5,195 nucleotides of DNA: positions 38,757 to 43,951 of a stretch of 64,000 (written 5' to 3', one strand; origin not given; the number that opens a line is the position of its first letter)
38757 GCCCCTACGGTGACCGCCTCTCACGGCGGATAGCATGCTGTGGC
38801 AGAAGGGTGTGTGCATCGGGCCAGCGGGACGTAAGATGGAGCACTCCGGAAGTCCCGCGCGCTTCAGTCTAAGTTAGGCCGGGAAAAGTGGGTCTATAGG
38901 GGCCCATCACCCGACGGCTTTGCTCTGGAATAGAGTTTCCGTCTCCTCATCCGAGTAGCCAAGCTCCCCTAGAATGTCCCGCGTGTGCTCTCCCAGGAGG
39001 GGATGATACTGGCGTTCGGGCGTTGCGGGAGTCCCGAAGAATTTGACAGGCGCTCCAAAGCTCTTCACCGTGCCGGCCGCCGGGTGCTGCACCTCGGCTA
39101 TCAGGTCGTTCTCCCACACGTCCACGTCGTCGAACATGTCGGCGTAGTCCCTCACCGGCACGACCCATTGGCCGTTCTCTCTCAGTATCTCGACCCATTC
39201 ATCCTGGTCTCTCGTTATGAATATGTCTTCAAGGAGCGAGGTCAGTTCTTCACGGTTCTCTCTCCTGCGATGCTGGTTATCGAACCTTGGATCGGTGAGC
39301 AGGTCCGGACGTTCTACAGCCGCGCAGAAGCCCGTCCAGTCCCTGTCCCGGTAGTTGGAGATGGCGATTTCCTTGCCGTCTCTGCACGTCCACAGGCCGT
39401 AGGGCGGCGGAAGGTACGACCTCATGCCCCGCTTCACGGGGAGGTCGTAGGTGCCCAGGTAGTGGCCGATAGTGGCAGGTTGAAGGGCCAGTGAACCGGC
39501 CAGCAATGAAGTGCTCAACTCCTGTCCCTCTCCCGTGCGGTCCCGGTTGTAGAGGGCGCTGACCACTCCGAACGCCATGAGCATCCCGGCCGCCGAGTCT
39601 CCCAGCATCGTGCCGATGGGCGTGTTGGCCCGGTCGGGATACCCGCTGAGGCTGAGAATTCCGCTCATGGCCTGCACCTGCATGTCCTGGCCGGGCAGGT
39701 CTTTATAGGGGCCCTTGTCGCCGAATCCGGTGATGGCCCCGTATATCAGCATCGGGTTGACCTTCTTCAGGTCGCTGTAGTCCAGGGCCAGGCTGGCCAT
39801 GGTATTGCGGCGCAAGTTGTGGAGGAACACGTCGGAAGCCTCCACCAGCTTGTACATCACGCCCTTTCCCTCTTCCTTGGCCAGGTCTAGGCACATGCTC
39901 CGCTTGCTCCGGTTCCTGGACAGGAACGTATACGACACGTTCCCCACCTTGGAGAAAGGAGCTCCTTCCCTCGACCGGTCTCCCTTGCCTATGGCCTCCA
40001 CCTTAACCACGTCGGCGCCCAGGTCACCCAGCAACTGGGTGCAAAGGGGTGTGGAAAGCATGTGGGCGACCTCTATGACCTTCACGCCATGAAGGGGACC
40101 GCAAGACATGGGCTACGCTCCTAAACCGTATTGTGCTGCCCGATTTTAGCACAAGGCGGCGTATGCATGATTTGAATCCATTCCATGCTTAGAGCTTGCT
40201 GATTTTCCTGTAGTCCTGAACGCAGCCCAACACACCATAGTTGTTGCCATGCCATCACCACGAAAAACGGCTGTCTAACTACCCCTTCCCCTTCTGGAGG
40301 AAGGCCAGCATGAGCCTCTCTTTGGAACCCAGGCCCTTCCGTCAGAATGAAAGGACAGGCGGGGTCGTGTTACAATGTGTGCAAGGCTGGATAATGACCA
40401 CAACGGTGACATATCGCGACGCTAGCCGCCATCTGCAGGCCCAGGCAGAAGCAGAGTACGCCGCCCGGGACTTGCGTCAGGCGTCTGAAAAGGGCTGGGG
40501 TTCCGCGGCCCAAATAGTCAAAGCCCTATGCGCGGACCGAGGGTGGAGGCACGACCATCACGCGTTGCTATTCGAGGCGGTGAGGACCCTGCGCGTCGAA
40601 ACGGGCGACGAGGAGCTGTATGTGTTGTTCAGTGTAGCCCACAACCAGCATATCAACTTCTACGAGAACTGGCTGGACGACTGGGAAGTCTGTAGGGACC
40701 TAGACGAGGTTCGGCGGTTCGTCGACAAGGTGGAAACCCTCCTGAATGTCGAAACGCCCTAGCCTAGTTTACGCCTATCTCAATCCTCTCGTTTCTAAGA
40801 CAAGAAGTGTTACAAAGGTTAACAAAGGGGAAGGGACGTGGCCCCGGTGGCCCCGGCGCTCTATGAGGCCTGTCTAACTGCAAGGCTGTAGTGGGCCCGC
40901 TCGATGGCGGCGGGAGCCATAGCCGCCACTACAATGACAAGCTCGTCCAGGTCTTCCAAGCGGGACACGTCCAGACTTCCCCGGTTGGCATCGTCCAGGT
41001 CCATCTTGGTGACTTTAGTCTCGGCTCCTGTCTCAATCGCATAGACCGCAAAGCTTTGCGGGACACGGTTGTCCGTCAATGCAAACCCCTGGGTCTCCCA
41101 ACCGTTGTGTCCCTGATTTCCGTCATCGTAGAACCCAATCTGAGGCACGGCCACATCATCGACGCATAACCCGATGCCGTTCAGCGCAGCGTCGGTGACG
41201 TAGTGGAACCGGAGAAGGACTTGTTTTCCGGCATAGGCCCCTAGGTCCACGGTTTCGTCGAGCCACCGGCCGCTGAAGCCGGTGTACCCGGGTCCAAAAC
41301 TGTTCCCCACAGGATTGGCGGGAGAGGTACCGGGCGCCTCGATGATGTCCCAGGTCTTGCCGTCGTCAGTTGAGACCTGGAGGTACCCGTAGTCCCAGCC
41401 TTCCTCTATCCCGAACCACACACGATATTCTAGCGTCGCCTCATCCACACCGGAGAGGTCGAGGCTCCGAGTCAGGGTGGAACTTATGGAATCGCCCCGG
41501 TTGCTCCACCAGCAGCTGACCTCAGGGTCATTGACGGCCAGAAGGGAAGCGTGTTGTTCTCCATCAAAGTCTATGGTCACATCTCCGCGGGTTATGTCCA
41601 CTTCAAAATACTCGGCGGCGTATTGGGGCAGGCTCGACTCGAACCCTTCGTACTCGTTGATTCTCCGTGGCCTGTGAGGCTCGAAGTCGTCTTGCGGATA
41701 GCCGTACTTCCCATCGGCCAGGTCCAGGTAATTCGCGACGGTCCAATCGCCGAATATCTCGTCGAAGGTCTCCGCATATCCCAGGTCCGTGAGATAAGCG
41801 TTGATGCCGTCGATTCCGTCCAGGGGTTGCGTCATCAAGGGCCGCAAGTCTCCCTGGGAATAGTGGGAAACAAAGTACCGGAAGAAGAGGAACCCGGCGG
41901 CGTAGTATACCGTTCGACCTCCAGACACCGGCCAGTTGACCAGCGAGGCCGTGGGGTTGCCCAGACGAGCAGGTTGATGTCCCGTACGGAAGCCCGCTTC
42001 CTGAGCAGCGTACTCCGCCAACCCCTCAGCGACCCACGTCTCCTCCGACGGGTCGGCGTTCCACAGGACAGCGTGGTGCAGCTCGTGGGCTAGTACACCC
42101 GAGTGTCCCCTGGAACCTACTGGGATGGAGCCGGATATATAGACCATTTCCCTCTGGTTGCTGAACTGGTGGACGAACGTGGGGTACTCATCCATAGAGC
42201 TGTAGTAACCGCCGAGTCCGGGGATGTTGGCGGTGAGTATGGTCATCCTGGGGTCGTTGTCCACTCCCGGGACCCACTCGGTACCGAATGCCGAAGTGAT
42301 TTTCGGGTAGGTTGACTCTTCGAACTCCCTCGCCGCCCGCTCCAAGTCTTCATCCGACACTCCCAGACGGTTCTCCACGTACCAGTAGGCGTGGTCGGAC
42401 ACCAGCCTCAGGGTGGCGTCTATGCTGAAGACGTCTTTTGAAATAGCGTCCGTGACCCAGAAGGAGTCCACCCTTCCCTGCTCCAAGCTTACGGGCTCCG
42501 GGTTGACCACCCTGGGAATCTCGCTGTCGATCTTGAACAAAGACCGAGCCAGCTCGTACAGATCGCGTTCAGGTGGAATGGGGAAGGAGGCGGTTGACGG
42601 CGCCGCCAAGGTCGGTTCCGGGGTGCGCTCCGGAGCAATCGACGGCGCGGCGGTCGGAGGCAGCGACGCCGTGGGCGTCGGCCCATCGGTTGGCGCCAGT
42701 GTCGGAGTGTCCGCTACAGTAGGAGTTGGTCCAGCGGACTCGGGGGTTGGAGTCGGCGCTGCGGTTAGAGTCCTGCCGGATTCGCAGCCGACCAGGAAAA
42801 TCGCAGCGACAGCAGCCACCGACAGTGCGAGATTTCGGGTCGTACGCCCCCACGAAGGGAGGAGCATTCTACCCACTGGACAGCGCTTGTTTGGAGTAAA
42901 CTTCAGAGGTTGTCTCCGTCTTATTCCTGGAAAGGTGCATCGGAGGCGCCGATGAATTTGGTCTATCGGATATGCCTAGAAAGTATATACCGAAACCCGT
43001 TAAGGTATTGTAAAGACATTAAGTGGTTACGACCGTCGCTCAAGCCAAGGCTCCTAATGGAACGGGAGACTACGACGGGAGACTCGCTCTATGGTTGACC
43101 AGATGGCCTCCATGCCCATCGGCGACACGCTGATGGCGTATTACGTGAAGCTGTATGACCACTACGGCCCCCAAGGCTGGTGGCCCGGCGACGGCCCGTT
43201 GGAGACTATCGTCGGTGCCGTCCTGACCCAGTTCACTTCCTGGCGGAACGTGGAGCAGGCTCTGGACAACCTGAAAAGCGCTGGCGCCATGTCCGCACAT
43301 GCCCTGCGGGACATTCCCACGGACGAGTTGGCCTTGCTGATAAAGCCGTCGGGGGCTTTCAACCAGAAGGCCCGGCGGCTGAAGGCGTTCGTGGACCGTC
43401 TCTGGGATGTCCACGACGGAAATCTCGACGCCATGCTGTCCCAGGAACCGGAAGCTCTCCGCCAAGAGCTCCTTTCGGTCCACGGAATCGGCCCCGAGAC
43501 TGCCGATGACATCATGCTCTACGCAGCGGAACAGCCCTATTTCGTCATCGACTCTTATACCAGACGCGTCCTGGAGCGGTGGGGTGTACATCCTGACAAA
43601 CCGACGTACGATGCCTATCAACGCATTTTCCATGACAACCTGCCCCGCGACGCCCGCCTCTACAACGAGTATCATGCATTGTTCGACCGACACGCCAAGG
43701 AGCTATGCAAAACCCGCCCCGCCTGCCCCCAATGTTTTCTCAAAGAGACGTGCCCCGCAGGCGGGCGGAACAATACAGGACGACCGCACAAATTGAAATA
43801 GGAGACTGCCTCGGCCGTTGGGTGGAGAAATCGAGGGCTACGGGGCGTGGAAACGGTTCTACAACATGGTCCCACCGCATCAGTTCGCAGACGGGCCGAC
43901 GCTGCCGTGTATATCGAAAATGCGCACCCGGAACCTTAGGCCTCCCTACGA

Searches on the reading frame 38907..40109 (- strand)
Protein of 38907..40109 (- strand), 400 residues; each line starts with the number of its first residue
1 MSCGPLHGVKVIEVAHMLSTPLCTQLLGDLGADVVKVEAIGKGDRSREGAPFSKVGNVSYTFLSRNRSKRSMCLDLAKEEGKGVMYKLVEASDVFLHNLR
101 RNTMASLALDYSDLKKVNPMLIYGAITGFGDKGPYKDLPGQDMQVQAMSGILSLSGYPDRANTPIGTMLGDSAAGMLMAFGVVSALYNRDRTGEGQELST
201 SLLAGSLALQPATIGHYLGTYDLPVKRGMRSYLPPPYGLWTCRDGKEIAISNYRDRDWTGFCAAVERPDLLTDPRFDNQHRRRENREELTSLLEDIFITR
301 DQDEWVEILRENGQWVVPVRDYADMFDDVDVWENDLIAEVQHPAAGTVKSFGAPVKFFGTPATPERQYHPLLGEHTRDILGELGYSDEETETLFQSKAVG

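Call 60: search_protein_families(library=pfam, proteins=[window:38907-40109:-], max_evalue=0.00001)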
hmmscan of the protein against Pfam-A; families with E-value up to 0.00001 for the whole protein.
window:38907-40109:- (400 aa): 1 family
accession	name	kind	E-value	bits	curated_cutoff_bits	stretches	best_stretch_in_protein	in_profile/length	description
PF02515.22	CoA_transf_3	-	2.4e-110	369.5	23.3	1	6-376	1-366/366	CoA-transferase family III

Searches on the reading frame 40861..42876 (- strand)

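Call 60: search_protein_families(library=pfam, proteins=[window:40861-42876:-], max_evalue=0.00001)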
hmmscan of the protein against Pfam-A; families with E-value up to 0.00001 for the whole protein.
window:40861-42876:- (671 aa): 1 family
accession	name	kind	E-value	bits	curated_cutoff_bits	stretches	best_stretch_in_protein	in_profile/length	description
PF20773.4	InhA-like_MAM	-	3.3e-30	105.5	26.9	1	455-600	40-188/191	Immune inhibitor A-like, MAM domain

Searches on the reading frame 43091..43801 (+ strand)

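Call 60: search_protein_families(library=pfam, proteins=[window:43091-43801:+], max_evalue=0.00001)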
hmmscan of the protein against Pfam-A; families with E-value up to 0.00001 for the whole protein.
window:43091-43801:+ (236 aa): 1 family
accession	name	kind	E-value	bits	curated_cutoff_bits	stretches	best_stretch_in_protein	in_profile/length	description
PF00730.31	HhH-GPD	-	5.8e-14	52.8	26.2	1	41-185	1-107/108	HhH-GPD superfamily base excision DNA repair protein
